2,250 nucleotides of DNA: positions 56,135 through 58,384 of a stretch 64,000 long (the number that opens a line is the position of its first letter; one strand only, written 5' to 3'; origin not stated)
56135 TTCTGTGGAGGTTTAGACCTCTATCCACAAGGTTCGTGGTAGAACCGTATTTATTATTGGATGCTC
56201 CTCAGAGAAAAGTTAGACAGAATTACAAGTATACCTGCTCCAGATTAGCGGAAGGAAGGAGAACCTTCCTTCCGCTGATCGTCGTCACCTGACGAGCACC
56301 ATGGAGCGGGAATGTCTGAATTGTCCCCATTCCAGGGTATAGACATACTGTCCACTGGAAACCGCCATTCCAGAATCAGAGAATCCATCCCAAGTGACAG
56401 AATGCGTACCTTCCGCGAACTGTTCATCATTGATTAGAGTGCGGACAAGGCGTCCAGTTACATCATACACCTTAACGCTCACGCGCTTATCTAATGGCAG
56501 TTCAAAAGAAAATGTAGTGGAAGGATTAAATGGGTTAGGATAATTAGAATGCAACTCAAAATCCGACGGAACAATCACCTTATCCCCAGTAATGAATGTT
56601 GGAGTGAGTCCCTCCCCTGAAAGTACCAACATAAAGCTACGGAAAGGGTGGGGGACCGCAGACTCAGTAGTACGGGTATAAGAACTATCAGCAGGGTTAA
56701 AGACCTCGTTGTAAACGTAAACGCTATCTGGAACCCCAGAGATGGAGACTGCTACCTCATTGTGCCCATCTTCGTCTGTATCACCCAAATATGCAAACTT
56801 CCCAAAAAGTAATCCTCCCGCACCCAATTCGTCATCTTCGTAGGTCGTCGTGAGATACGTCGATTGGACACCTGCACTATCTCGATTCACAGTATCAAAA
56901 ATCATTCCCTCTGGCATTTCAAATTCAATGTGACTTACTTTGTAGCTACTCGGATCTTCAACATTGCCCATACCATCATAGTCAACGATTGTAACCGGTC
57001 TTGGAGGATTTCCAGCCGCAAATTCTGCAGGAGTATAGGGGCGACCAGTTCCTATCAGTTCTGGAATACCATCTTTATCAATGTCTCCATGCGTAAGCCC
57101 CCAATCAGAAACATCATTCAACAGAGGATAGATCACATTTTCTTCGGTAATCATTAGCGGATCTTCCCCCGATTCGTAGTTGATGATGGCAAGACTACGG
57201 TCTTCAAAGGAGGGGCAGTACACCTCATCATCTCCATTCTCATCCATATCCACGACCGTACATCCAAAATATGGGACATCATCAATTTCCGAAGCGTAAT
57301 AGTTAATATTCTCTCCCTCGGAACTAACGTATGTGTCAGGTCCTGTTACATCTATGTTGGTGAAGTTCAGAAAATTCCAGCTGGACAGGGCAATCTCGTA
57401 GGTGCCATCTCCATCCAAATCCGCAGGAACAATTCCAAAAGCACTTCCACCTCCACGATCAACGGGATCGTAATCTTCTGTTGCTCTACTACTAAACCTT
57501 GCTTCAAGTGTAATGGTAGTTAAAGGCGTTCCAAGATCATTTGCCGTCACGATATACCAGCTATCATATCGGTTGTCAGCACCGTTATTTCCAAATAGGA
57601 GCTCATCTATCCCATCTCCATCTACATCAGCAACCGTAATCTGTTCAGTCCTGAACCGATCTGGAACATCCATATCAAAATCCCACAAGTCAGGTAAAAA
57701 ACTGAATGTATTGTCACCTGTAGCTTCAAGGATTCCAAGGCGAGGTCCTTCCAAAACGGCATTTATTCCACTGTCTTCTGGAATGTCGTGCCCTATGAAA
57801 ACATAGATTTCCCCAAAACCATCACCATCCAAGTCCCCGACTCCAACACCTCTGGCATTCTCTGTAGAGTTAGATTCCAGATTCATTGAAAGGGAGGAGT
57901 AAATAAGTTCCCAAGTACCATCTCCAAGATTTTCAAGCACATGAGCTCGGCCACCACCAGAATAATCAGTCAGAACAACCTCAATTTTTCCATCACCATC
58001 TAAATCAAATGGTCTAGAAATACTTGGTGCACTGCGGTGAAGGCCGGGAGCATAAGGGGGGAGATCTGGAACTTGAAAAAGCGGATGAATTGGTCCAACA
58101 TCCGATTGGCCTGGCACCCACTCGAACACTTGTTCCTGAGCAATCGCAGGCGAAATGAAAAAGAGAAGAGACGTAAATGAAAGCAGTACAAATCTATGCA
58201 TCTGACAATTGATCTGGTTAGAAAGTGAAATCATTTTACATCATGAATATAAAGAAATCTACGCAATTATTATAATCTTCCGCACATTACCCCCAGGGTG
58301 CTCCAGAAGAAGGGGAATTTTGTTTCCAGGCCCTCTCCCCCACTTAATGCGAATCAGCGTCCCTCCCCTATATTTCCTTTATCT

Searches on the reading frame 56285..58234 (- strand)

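Call 86: search_protein_families(library=pfam, proteins=[window:56285-58234:-], max_evalue=0.001)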
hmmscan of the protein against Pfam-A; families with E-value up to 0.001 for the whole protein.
window:56285-58234:- (649 aa): 4 families
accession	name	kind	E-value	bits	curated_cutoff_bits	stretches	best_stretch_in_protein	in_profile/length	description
PF13517.12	FG-GAP_3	-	1.8e-20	73.7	26.9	1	77-145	1-61/61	FG-GAP-like repeat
PF01839.29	FG-GAP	-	1.6e-10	41.1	22.1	0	198-222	4-28/37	FG-GAP repeat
PF13860.13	FlgD_ig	-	1.9e-09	37.8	27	1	574-634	11-73/79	FlgD Ig-like domain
PF18962.6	Por_Secre_tail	-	0.00015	22.5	27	1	565-605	2-38/75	Secretion system C-terminal sorting domain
